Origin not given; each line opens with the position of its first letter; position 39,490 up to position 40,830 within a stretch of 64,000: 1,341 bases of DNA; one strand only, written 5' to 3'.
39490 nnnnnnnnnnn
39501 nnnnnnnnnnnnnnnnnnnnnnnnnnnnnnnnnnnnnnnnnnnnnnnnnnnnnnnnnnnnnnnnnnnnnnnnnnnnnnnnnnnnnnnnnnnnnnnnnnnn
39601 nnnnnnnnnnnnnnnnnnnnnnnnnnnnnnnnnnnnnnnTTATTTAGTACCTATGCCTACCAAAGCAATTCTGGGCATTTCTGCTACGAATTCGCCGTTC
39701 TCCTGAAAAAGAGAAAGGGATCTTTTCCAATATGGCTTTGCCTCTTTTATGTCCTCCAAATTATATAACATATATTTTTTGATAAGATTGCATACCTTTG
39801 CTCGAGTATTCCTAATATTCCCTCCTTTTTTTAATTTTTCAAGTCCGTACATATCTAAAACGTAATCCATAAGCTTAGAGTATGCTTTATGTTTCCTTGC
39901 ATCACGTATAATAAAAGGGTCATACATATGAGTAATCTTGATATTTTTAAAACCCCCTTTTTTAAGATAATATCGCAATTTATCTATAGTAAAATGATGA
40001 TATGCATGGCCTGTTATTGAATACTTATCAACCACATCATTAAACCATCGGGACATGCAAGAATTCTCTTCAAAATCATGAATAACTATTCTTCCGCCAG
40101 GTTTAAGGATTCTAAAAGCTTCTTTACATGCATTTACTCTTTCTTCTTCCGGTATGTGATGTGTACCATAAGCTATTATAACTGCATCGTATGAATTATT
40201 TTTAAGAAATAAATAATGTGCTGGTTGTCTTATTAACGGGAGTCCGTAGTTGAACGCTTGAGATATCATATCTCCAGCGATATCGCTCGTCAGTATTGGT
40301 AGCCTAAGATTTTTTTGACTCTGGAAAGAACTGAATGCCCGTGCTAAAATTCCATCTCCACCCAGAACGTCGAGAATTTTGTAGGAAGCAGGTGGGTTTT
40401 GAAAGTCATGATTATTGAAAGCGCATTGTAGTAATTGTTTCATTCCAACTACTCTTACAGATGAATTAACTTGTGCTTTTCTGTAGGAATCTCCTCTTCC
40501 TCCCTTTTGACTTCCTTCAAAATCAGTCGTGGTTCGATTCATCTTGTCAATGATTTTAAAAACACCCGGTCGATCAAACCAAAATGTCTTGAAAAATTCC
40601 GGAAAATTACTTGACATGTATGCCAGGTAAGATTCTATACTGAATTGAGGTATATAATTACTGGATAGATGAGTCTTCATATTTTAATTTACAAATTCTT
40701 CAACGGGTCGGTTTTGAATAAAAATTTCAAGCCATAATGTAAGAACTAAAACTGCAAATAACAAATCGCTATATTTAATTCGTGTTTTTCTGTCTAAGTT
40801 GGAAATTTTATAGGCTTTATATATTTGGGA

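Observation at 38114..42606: Translationally coupled operon: AsnB-type amidotransferase, SAM methyltransferase, 508-aa GCS-like ligase candidate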

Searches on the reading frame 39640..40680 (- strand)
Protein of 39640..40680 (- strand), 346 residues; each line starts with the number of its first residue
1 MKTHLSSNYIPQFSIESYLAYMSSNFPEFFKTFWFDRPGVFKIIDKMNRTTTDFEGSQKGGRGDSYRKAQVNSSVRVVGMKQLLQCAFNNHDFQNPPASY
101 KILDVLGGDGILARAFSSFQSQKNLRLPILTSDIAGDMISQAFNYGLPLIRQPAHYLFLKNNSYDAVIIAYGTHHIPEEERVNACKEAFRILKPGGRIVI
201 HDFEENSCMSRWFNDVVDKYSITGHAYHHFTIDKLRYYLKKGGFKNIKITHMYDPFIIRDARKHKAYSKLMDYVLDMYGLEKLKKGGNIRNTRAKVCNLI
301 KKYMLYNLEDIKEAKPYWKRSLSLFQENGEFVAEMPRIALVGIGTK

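Call 4: search_protein_families(library=pfam, proteins=[window:39640-40680:-], max_evalue=1)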
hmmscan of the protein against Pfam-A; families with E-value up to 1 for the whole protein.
window:39640-40680:- (346 aa): 7 families
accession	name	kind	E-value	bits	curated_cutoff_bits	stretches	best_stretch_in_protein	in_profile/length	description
PF08241.18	Methyltransf_11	-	2.6e-09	38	21.2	1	103-200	1-95/95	Methyltransferase domain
PF13649.12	Methyltransf_25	-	6.5e-09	36.8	27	1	102-196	1-97/97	Methyltransferase domain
PF01209.24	Ubie_methyltran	-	1.2e-08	35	20.1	1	93-208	42-159/233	ubiE/COQ5 methyltransferase family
PF13489.12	Methyltransf_23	-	3.5e-07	30.5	27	1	96-248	20-163/164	Methyltransferase domain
PF08242.18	Methyltransf_12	-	0.0017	19.5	30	1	103-198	1-98/98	Methyltransferase domain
PF13847.12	Methyltransf_31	-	0.0019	18.3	27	1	159-208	70-114/145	Methyltransferase domain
PF05891.18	Methyltransf_PK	-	0.14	12.1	27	1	160-204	119-163/218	AdoMet dependent proline di-methyltransferase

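Call 5: search_protein_families(library=ncbifam, proteins=[window:39640-40680:-], max_evalue=1)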
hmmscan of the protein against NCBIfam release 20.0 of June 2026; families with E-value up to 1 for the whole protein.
window:39640-40680:- (346 aa): 21 families
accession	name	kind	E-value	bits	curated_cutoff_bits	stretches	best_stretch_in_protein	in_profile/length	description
NF001242.0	PRK00216.1-3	equivalog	2.4e-12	46.8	351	1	94-222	66-195/258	bifunctional demethylmenaquinone methyltransferase/2-methoxy-6-polyprenyl-1,4-benzoquinol methylase UbiE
TIGR01934.1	MenG_MenH_UbiE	subfamily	9.7e-12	44.7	158.35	1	98-221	39-160/223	ubiquinone/menaquinone biosynthesis methyltransferase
NF001244.0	PRK00216.1-5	equivalog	4.8e-09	35.9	216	1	100-220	50-171/236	bifunctional demethylmenaquinone methyltransferase/2-methoxy-6-polyprenyl-1,4-benzoquinol methylase UbiE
NF001240.0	PRK00216.1-1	equivalog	6.2e-09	35.3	378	1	99-222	64-188/251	bifunctional demethylmenaquinone methyltransferase/2-methoxy-6-polyprenyl-1,4-benzoquinol methylase UbiE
NF001241.0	PRK00216.1-2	equivalog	3.1e-08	33.6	327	1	98-220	51-165/231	demethylmenaquinone methyltransferase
NF052510.1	methyltran_MpqE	exception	7.1e-08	32.1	335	1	149-222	102-171/234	methyl-plastoquinone biosynthesis methyltransferase MpqE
NF038261.1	rhodoquin_RquA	equivalog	1.5e-05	24.8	175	1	154-207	107-160/218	rhodoquinone biosynthesis methyltransferase RquA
NF041537.1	ArsM_AhpD_UU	exception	1.9e-05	23.6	510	1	154-248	136-226/345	arsenite methyltransferase/AhpD domain selenoprotein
NF008823.0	PRK11873.1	subfamily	3.4e-05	23.4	263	1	161-253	144-232/272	arsenite methyltransferase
NF041536.1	ArsM_DUF2284_UU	exception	8.3e-05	21.1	575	1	155-203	137-183/459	arsenite methyltransferase/DUF2284 domain selenoprotein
NF001243.0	PRK00216.1-4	equivalog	8.4e-05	22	235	1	149-202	102-153/237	demethylmenaquinone methyltransferase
TIGR01983.1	UbiG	equivalog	8.8e-05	21.9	102.95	1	33-204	11-155/228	bifunctional 2-polyprenyl-6-hydroxyphenol methylase/3-demethylubiquinol 3-O-methyltransferase UbiG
TIGR02752.1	MenG_heptapren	equivalog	0.00012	21.6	419.85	1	147-202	98-151/231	demethylmenaquinone methyltransferase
NF045823.1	PthPhpthDimycoMt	equivalog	0.00012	21.4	300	1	146-217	114-183/256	phthiotriol/phenolphthiotriol dimycocerosates methyltransferase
NF043040.1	corrin_prot_MT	hypoth_equivalog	0.00022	20.7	180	1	159-213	106-161/216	corrinoid protein-associated methyltransferase CpaM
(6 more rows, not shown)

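Call 35: search_solved_structures(query=window:39640-40680:-, max_evalue=0.01)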
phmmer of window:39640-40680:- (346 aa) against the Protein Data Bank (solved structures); distinct sequences matched with E-value up to 0.01: 11.
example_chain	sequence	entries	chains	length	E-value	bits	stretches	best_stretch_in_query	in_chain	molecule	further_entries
1vlm_A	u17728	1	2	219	4.2e-06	29.2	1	142-251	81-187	SAM-dependent methyltransferase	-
1vl5_A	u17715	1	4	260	8.6e-05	24.9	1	100-260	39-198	unknown conserved protein BH2331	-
8zc8_A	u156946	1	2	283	0.00078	21.7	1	156-211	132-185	MitM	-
21zq_A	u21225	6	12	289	0.00079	21.7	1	156-211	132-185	MitM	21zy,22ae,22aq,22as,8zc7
3bus_A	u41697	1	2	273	0.0021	20.3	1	159-226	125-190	Methyltransferase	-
9fd3_A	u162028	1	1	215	0.0023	20.2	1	95-199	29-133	SAM-dependent methyltransferase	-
9fcy_A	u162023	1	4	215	0.0023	20.2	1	95-199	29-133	SAM-dependent methyltransferase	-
9fcd_A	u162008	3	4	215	0.0023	20.2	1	95-199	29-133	SAM-dependent methyltransferase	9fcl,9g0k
3dtn_A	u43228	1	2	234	0.0029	19.9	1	101-265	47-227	Putative Methyltransferase MM_2633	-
1xxl_A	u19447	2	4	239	0.0066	18.7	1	98-203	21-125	YcgJ protein | ycgJ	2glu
4qvg_A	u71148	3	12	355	0.0099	18.1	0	100-247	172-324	SibL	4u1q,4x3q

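Call 99: search_protein_families(library=padloc, proteins=[window:39640-40680:-], max_evalue=0.001)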
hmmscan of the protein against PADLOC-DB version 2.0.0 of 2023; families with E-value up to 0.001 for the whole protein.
window:39640-40680:- (346 aa): 1 family
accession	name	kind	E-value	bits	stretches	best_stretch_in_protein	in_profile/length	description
PDLC04134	mad2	-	1.6e-07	28.5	1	101-244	294-417/492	mads_2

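Call 106: predict_structure(protein=window:39640-40680:-)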
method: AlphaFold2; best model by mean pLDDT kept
length: 346 residues; sequences in the alignment: 1
mean_pLDDT: 36.6   pTM: 0.26
mean pLDDT of the five models: 36.6, 34.2, 33.9, 31.1, 30.9
residues with pLDDT >= 90: 0; 70-90: 0; 50-70: 18; < 50: 328
segments of 3 or more residues with pLDDT < 50: 1-176, 191-274, 277-279, 285-346
pLDDT, mean of each block of 10 residues (from residue 1): 28 31 33 32 34 38 34 32 38 33 33 30 23 33 33 41 45 47 52 47 38 34 33 43 39 30 38 47 48 43 35 39 36 29 24
secondary structure, 60 per line:
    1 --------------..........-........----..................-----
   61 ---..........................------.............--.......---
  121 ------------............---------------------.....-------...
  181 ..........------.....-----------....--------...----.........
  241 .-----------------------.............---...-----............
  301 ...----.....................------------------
elements in order: H15-24 H26-33 H38-55 H64-89 H96-108 H111-117 H133-144 E166-170 H178-190 E197-201 H213-216 E225-227 H232-241 H265-277 H289-303 H308-328
